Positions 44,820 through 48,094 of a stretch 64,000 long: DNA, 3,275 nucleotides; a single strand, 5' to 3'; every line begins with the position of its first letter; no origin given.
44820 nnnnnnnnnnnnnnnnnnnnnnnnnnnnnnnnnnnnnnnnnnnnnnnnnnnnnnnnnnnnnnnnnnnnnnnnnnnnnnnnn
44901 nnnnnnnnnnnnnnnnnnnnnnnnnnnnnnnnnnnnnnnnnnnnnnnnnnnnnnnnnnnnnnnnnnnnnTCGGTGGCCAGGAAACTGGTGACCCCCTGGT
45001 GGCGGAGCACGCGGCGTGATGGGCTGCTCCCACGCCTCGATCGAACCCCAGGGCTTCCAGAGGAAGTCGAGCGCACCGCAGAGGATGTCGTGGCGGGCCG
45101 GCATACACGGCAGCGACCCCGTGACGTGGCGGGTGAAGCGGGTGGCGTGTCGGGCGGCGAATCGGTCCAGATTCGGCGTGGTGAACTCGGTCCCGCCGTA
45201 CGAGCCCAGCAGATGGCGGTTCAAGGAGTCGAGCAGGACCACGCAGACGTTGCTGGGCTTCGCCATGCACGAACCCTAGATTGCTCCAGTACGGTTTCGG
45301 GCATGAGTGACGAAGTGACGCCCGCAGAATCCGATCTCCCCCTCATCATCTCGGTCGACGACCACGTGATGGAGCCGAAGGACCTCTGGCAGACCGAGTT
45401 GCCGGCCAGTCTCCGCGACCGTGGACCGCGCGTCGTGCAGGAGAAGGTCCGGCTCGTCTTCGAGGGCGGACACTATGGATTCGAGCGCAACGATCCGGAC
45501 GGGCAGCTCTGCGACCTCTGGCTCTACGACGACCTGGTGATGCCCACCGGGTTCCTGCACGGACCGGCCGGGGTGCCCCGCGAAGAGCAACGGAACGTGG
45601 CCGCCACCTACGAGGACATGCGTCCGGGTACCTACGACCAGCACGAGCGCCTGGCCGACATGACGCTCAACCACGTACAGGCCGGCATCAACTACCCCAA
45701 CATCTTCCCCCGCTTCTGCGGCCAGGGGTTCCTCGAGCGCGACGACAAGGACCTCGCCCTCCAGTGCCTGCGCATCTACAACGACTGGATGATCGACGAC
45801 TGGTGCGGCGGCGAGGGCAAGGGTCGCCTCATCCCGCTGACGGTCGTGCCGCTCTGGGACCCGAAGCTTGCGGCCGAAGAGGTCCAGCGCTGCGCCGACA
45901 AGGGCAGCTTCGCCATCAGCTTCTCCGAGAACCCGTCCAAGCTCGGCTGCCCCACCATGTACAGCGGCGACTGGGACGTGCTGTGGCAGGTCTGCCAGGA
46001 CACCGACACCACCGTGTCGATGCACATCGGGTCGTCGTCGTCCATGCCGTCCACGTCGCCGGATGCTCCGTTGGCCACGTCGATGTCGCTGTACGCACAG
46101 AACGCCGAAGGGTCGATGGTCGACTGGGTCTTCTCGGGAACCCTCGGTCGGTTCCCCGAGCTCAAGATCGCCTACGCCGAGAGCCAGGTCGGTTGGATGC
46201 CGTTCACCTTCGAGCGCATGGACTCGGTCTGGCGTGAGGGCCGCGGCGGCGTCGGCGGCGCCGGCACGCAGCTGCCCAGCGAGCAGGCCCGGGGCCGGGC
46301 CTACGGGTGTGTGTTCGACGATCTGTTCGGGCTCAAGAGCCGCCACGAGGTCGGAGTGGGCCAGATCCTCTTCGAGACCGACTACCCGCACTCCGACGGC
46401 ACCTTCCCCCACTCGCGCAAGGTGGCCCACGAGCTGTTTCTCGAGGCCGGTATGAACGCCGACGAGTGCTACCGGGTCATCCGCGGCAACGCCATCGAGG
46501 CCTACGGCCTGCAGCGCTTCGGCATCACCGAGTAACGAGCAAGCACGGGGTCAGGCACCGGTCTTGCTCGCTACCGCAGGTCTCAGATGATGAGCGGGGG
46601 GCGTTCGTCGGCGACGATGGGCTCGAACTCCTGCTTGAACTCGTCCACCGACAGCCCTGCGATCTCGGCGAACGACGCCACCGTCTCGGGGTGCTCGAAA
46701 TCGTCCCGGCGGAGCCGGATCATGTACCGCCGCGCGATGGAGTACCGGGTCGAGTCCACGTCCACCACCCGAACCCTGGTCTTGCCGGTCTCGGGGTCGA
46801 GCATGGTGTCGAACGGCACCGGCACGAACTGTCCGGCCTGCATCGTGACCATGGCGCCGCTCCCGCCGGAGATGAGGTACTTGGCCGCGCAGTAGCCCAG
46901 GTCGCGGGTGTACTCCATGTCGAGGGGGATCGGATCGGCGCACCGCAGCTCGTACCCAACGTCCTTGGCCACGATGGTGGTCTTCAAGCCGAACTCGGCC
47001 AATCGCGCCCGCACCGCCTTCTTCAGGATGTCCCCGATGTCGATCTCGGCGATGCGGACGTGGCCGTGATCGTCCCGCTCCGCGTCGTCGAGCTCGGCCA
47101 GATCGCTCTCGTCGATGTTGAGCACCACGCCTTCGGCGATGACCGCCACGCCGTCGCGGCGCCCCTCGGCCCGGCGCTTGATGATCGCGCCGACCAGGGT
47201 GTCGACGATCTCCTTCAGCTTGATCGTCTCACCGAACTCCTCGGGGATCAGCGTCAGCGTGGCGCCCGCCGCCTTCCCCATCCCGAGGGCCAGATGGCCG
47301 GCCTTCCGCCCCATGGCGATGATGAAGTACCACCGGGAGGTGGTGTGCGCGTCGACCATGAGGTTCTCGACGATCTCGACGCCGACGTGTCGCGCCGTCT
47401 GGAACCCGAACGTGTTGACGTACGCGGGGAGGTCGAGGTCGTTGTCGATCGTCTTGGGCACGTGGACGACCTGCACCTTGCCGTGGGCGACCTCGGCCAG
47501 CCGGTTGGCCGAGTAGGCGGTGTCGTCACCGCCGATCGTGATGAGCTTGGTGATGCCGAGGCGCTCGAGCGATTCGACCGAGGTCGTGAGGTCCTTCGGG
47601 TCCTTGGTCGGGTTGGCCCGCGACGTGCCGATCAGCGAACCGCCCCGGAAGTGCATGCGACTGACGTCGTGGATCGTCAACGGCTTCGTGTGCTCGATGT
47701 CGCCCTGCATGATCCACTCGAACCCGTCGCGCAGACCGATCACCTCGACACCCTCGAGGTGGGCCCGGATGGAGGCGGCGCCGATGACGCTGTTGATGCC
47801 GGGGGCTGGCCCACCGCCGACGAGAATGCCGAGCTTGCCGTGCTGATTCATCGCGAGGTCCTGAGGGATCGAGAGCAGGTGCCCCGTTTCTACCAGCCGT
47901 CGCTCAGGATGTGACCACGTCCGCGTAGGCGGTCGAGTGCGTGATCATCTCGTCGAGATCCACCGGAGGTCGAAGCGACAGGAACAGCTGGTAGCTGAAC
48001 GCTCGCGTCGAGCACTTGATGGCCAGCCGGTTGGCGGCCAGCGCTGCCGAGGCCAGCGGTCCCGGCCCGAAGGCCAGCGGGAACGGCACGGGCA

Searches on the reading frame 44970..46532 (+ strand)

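Call 65: search_protein_families(library=pfam, proteins=[window:44970-46532:+], max_evalue=0.0001)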
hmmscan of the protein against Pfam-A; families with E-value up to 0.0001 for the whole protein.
window:44970-46532:+ (521 aa): 1 family
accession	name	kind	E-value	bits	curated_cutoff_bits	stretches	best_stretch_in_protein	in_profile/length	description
PF04909.20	Amidohydro_2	-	5.6e-21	76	26.4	1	269-514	64-289/289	Amidohydrolase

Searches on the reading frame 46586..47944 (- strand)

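Call 65: search_protein_families(library=pfam, proteins=[window:46586-47944:-], max_evalue=0.0001)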
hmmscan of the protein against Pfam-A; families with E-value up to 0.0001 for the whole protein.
window:46586-47944:- (453 aa): 1 family
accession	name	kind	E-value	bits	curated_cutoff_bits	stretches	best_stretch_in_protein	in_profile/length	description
PF00365.25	PFK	-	2.8e-52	178.3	30.9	1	37-356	1-276/277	Phosphofructokinase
